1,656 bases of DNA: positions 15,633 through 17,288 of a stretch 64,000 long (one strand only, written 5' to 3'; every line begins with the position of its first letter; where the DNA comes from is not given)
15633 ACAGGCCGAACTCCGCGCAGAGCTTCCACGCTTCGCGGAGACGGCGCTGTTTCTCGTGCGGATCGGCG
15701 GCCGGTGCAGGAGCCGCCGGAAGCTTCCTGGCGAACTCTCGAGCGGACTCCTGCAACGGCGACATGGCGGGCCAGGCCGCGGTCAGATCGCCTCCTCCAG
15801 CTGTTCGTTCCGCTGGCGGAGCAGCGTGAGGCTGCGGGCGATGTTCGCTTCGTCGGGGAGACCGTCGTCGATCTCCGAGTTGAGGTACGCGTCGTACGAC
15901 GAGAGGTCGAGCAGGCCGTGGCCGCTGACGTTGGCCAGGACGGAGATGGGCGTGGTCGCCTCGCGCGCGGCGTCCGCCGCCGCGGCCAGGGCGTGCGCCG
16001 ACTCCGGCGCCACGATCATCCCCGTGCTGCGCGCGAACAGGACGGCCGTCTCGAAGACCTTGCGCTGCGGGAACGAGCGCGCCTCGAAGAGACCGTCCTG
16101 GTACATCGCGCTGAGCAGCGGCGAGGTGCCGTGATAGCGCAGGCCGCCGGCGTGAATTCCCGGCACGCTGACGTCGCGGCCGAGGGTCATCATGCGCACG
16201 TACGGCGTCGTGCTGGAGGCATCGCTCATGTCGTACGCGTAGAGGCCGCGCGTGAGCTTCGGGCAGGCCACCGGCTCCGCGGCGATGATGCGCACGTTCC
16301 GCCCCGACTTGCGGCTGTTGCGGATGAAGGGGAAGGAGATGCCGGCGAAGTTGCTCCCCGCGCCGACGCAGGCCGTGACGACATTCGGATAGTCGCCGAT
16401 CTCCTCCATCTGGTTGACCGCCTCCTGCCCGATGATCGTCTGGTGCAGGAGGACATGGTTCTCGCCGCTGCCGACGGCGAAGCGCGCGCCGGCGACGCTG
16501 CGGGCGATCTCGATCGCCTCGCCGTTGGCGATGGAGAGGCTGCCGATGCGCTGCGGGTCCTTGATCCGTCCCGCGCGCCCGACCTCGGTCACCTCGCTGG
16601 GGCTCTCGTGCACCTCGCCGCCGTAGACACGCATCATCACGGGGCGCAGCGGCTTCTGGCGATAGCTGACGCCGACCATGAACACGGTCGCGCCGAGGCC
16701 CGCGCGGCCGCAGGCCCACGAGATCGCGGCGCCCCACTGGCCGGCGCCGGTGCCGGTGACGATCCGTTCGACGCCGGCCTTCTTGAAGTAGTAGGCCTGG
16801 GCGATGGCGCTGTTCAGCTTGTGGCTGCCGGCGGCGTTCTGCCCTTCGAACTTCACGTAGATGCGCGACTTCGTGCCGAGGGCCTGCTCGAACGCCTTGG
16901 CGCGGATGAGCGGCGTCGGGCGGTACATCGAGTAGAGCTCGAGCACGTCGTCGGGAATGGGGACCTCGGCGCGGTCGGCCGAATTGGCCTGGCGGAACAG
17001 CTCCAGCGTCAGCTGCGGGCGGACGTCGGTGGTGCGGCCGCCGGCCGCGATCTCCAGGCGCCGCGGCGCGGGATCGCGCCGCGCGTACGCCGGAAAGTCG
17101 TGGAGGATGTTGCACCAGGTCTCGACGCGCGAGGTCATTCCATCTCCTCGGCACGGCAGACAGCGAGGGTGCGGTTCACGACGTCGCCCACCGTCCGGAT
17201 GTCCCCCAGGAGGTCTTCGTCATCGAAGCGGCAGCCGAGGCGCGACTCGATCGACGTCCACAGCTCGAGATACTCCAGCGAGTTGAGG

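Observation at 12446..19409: Candidate new pathway to a free non-proteinogenic aromatic amino acid (e.g. a pyrrolyl-alanine) with tRNA-editing self-protection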

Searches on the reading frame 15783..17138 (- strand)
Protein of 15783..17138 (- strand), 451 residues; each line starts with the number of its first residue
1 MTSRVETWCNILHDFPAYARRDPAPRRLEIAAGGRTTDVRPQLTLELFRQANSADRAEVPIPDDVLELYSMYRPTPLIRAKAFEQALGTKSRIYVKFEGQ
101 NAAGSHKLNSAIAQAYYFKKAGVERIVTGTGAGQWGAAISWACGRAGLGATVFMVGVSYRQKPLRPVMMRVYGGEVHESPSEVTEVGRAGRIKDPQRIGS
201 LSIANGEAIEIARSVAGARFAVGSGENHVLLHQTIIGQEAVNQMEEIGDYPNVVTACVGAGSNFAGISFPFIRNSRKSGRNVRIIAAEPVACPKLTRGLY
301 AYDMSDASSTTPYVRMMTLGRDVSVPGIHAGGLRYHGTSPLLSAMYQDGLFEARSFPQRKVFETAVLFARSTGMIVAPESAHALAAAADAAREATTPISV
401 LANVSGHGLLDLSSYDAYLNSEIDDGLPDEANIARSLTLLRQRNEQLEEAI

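Call 5: search_protein_families(library=pfam, proteins=[window:15786-17138:-], max_evalue=0.01)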
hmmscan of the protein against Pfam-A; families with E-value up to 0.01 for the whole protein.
seq(451 aa): 1 family
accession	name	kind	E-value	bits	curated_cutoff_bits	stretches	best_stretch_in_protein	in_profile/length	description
PF00291.31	PALP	-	2.3e-40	139.2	35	1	72-394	5-281/295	Pyridoxal-phosphate dependent enzyme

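Call 6: search_protein_families(library=ncbifam, proteins=[window:15786-17138:-], max_evalue=0.01)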
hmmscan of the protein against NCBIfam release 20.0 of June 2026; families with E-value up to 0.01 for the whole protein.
seq(451 aa): 25 families
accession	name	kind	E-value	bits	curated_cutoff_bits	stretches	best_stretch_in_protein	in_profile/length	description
NF009057.0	PRK12391.1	equivalog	2.6e-162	540.4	366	1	6-432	15-439/441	TrpB-like pyridoxal phosphate-dependent enzyme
TIGR01415.1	trpB_rel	hypoth_equivalog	1.6e-141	471.8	518.85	1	7-421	4-418/419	TrpB-like pyridoxal phosphate-dependent enzyme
TIGR00263.1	trpB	equivalog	1e-37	130.1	392.45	1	65-413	42-379/385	tryptophan synthase subunit beta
NF010376.0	PRK13803.1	equivalog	3.3e-37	128.6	819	1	69-420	256-596/600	bifunctional phosphoribosylanthranilate isomerase/tryptophan synthase subunit beta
NF010375.0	PRK13802.1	equivalog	5e-25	87.7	1386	1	71-414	323-668/695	bifunctional indole-3-glycerol phosphate synthase/tryptophan synthase subunit beta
NF004996.0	PRK06381.1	equivalog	1.9e-18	66.6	266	1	74-181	15-117/319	threonine synthase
NF006050.0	PRK08197.1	equivalog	4e-11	42.3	303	1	75-155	81-159/406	threonine synthase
NF006390.0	PRK08639.1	equivalog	1.2e-09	37.7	421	1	68-309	19-232/418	threonine ammonia-lyase IlvA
TIGR02079.1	THD1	equivalog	2.3e-09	36.5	440.55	1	68-302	10-217/410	threonine ammonia-lyase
NF045641.2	BHydaspDhtseBhcB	equivalog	3.7e-09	36.1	550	1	73-301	19-215/312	beta-hydroxyaspartate dehydratase BhcB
NF005292.0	PRK06815.1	equivalog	1.6e-08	34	371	1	70-193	17-135/320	threonine/serine dehydratase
TIGR00260.1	thrC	equivalog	1.3e-07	31.1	167.1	1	230-394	163-314/340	threonine synthase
TIGR01139.1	cysK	equivalog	3.2e-07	29.9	350.95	1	75-298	8-207/298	cysteine synthase A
NF040741.1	ornith_OrtB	equivalog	4.6e-07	28.7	550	1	86-152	77-142/464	2-amino-4-oxopentanoate thiolase subunit OrtB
TIGR01136.1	cysKM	subfamily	1.2e-06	28.1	344.15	1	75-298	8-207/299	cysteine synthase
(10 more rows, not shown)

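Call 9: search_solved_structures(query=window:15783-17138:-, show_alignments=2)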
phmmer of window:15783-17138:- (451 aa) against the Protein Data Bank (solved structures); distinct sequences matched with E-value up to 0.001: 48.
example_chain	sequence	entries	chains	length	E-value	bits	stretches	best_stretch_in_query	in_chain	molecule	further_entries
6hul_B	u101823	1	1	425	8.2e-106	358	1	7-419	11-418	Tryptophan synthase beta chain 1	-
4qys_B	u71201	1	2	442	3.6e-95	323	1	7-420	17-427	Tryptophan synthase beta chain 2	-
6hte_B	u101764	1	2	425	5.8e-95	322.2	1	7-418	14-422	Tryptophan synthase beta chain 2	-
5ey5_B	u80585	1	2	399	9.4e-32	114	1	71-419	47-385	LBCA-b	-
5tcf_B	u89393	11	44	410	1.2e-29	107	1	42-413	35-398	Tryptophan synthase beta chain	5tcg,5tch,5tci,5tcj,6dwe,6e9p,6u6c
2o2e_A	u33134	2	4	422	1.4e-29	106.8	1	42-413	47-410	Tryptophan synthase beta chain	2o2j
5ocw_B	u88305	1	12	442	1.7e-29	106.6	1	42-413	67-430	Tryptophan synthase beta chain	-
4neg_A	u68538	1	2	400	1.3e-26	97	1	63-420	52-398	Tryptophan synthase beta chain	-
7rnp_A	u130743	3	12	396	1.2e-25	93.9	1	73-413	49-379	Tryptophan synthase beta chain 1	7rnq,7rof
1x1q_A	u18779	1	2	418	1.4e-25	93.7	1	57-418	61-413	tryptophan synthase beta chain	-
5vm5_A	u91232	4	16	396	1.7e-25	93.4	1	72-413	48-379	Tryptophan synthase beta chain 1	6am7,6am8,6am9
5kin_B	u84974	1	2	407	1.8e-25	93.3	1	50-413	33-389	Tryptophan synthase beta chain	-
1v8z_A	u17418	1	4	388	2.2e-25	93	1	72-413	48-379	Tryptophan synthase beta chain 1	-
1wdw_B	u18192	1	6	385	2.3e-25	93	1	72-412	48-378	Tryptophan synthase beta chain 1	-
6amc_A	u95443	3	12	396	2.4e-25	92.9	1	73-413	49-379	Tryptophan synthase beta chain 1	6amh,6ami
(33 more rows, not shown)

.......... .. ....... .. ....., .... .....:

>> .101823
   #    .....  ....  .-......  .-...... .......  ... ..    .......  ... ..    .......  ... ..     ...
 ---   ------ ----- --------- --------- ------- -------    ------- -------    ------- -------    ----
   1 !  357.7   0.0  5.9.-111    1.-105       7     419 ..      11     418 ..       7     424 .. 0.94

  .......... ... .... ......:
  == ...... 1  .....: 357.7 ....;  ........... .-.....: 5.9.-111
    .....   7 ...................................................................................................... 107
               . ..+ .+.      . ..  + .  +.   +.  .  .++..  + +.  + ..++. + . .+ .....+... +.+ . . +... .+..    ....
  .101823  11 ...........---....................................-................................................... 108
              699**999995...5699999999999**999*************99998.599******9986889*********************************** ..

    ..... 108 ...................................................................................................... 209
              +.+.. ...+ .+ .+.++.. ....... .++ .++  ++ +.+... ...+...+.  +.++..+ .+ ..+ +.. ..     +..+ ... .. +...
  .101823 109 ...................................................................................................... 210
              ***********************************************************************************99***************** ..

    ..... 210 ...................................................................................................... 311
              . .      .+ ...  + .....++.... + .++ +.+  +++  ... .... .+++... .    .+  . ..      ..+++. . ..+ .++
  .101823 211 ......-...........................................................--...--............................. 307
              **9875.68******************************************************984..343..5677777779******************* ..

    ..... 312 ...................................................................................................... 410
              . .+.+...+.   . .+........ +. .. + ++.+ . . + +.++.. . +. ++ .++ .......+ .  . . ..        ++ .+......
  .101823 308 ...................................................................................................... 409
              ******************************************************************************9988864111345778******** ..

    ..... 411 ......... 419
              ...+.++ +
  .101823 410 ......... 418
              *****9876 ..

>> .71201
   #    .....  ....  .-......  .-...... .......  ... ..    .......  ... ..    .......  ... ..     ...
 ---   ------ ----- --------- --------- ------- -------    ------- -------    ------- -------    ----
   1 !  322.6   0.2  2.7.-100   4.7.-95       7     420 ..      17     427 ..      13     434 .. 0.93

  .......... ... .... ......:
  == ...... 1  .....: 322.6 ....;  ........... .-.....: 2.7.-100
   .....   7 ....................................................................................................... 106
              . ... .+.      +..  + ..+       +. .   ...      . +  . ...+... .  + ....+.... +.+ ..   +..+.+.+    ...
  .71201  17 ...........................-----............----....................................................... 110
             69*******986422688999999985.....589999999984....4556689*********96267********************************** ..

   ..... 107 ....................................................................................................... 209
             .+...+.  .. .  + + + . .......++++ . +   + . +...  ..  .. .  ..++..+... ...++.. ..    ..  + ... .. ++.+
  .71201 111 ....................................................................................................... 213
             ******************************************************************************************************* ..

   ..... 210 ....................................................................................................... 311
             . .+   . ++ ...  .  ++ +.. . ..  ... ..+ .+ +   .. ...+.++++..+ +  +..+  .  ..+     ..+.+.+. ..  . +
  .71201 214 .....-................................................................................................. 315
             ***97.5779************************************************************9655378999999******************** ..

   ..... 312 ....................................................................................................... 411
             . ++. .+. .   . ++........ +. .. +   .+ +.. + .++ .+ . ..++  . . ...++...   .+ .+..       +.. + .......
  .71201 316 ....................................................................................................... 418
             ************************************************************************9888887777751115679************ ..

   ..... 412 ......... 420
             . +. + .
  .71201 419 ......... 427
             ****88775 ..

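Call 11: find_encoding_contigs(protein=window:15783-17138:-, flank=10000, max_places=6)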
Protein window:15783-17138:- (451 aa): 2 contigs read that carry it; 1 place shown.
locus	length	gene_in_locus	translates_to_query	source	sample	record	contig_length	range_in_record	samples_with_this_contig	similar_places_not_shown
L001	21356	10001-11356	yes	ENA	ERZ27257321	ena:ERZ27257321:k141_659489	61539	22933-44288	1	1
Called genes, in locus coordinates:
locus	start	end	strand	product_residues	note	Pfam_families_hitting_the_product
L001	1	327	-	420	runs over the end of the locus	-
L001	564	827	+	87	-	PF00550:PP-binding (weak)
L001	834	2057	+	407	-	PF00109:ketoacyl-synt, PF02801:Ketoacyl-synt_C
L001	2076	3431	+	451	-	PF04055:Radical_SAM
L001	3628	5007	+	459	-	PF02310:B12-binding, PF04055:Radical_SAM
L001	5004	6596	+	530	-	PF00501:AMP-binding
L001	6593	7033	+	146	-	PF14539:DUF4442 (faint), PF03061:4HBT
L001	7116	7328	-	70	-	-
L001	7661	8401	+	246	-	PF03483:B3_4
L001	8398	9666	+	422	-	PF04055:Radical_SAM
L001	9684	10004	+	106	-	PF00550:PP-binding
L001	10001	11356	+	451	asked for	PF00291:PALP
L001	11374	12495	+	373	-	PF02771:Acyl-CoA_dh_N, PF02770:Acyl-CoA_dh_M, PF00441:Acyl-CoA_dh_1, PF08028:Acyl-CoA_dh_2 (weak)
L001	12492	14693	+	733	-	PF00501:AMP-binding, PF13193:AMP-binding_C, PF00756:Esterase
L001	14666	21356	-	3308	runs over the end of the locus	PF00668:Condensation, PF00501:AMP-binding, PF13193:AMP-binding_C, PF00550:PP-binding, PF00668:Condensation, PF00501:AMP-binding, PF13193:AMP-binding_C, PF00550:PP-binding, +6 more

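Call 12: find_homologous_proteins(query=window:15783-17138:-, max_evalue=1e-40)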
Query window:15783-17138:- (451 aa): 8000 proteins with E <= 1e-40 among 8000 candidates; the best 120 are listed.
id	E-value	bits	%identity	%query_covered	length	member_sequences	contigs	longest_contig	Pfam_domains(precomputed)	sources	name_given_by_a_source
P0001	4.8e-297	1003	100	100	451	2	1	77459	PF00291.32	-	-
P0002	3.4e-277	938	93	100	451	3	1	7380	PF00291.32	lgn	-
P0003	5.0e-275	930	93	100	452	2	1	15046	PF00291.32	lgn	-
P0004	3.0e-274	928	92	100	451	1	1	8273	PF00291.32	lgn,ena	-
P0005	2.7e-272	921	92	99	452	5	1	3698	PF00291.32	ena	-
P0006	3.6e-271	918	91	99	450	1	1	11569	PF00291.32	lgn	-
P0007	8.4e-270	913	90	99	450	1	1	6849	PF00291.32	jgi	jgi:tryptophan synthase beta chain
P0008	1.3e-269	913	90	100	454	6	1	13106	PF00291.32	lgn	-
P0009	1.9e-269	912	90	99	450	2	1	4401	PF00291.32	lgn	-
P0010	6.8e-267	904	89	99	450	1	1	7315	PF00291.32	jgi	jgi:tryptophan synthase beta chain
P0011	2.3e-266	902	89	100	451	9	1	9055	PF00291.32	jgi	jgi:tryptophan synthase beta chain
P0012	2.7e-266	902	89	100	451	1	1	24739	PF00291.32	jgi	jgi:tryptophan synthase beta chain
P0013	1.4e-265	899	89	100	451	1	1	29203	PF00291.32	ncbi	-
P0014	1.8e-265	899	89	99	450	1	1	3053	PF00291.32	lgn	-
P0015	2.4e-265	899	88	99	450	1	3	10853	PF00291.32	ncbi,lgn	ncbi:MAG: TrpB-like pyridoxal phosphate-dependent enzyme [Acidobacteriota bacterium]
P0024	1.9e-251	853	83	100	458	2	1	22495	PF00291.32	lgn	-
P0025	2.6e-250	849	84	99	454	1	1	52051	PF00291.32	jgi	-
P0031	3.9e-239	812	79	100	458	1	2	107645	PF00291.32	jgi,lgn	jgi:tryptophan synthase beta chain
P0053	1.6e-149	517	54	99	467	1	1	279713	PF00291.32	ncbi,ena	-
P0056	2.0e-148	513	54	99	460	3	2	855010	PF00291.32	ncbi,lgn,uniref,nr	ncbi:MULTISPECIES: TrpB-like pyridoxal phosphate-dependent enzyme [Myxococcus]|uniref:TrpB-like pyri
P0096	2.1e-138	480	53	96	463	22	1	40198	PF00291.32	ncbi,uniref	ncbi:TrpB-like pyridoxal phosphate-dependent enzyme [Streptomyces atroolivaceus]|uniref:TrpB-like py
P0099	1.2e-137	478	54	96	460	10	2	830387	PF00291.32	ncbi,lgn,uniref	ncbi:TrpB-like pyridoxal phosphate-dependent enzyme [Streptomyces angustmyceticus]|uniref:TrpB-like 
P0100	1.2e-137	478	51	98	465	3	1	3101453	PF00291.32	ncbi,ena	-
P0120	3.6e-136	473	53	96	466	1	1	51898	PF00291.32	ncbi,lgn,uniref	ncbi:TrpB-like pyridoxal phosphate-dependent enzyme [Streptomyces microflavus]|uniref:TrpB-like pyri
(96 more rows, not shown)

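Call 16: find_encoding_contigs(protein=P0031, flank=10000, max_places=2)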
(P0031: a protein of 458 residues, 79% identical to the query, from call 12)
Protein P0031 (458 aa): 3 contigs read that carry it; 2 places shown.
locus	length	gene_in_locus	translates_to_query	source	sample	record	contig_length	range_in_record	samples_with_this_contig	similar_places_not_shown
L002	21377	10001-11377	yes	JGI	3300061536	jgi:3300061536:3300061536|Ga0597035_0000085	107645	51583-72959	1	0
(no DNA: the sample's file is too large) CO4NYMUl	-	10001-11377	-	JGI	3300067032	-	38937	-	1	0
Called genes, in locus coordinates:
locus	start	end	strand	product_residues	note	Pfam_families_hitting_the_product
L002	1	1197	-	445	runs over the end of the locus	-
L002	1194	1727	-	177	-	PF04542:Sigma70_r2 (weak), PF08281:Sigma70_r4_2 (weak)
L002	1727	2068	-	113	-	-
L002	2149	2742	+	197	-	PF06580:His_kinase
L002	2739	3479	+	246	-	PF00072:Response_reg, PF04397:LytTR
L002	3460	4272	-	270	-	-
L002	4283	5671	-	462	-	PF06537:DHOR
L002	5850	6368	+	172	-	-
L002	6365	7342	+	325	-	PF06580:His_kinase, PF02518:HATPase_c (weak)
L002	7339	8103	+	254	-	PF00072:Response_reg, PF04397:LytTR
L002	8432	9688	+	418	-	PF04055:Radical_SAM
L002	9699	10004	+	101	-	PF00550:PP-binding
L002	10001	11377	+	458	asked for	PF00291:PALP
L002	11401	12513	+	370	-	PF02771:Acyl-CoA_dh_N, PF02770:Acyl-CoA_dh_M, PF00441:Acyl-CoA_dh_1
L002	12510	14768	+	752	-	PF00501:AMP-binding, PF00756:Esterase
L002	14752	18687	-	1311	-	PF00668:Condensation, PF00501:AMP-binding, PF13193:AMP-binding_C, PF00550:PP-binding, PF00561:Abhydrolase_1 (weak), PF00975:Thioesterase, PF12697:Abhydrolase_6 (weak)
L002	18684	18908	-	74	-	PF03621:MbtH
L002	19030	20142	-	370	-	PF12679:ABC2_membrane_2, PF12698:ABC2_membrane_3, PF01061:ABC2_membrane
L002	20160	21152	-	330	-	PF00005:ABC_tran, PF13555:AAA_29 (faint), PF13304:AAA_21 (weak)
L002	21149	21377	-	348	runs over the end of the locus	PF00364:Biotin_lipoyl (faint), PF25917:BSH_RND, PF25919:BSH_CusB, PF25954:Beta-barrel_RND_2 (weak)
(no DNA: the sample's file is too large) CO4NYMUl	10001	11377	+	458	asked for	PF00291:PALP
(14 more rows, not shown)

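Call 17: find_encoding_contigs(protein=P0025, flank=10000, max_places=2)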
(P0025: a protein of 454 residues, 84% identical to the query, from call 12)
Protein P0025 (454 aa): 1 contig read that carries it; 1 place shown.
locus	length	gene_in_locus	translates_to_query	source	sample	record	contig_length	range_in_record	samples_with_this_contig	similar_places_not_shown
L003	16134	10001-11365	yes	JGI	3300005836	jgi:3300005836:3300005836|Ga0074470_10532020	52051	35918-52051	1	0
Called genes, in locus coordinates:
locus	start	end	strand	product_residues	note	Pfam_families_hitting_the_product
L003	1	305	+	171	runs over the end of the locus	PF14464:Prok-JAB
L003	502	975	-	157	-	-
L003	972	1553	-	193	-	PF04542:Sigma70_r2, PF08281:Sigma70_r4_2, PF04545:Sigma70_r4 (weak)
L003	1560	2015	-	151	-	-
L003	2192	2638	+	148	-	PF13279:4HBT_2, PF03061:4HBT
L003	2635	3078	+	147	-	-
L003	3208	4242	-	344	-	PF01565:FAD_binding_4, PF02873:MurB_C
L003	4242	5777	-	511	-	PF07690:MFS_1, PF00854:PTR2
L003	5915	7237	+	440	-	PF07690:MFS_1, PF00854:PTR2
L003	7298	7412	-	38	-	-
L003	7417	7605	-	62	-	-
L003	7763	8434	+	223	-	PF03483:B3_4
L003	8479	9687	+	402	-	PF04055:Radical_SAM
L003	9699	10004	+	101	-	PF00550:PP-binding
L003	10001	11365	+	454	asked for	PF00291:PALP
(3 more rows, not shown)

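Call 18: find_encoding_contigs(protein=P0056, flank=10000, max_places=2)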
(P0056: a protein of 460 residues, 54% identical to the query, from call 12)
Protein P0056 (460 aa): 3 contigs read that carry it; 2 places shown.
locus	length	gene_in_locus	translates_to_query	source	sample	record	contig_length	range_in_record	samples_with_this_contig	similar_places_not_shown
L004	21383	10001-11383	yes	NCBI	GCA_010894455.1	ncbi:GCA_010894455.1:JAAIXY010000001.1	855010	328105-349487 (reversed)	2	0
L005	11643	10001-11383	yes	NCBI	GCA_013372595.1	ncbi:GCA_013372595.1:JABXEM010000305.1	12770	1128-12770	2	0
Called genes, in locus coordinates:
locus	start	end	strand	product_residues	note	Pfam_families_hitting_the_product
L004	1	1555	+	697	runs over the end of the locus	PF03979:Sigma70_r1_1, PF00140:Sigma70_r1_2, PF04546:Sigma70_ner, PF04542:Sigma70_r2, PF04539:Sigma70_r3, PF04545:Sigma70_r4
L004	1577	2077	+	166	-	PF01035:DNA_binding_1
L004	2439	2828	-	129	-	-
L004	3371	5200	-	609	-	PF00089:Trypsin, PF13365:Trypsin_2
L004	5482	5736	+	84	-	-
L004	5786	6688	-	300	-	-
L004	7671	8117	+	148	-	-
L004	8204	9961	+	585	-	PF00550:PP-binding (weak)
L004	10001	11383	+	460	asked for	PF00291:PALP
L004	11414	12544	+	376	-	PF02770:Acyl-CoA_dh_M, PF00441:Acyl-CoA_dh_1, PF08028:Acyl-CoA_dh_2 (weak)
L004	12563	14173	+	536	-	PF00501:AMP-binding, PF13193:AMP-binding_C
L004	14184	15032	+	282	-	PF00756:Esterase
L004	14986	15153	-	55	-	-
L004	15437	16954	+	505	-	-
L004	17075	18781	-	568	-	-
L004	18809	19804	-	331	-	-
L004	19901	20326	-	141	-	-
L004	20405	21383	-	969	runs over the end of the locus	PF00069:Pkinase, PF07714:PK_Tyr_Ser-Thr, PF13428:TPR_14 (faint), PF17874:TPR_MalT, PF13374:TPR_10 (weak), PF13424:TPR_12, PF24885:TPR_NPHP3, PF13424:TPR_12, +5 more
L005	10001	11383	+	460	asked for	PF00291:PALP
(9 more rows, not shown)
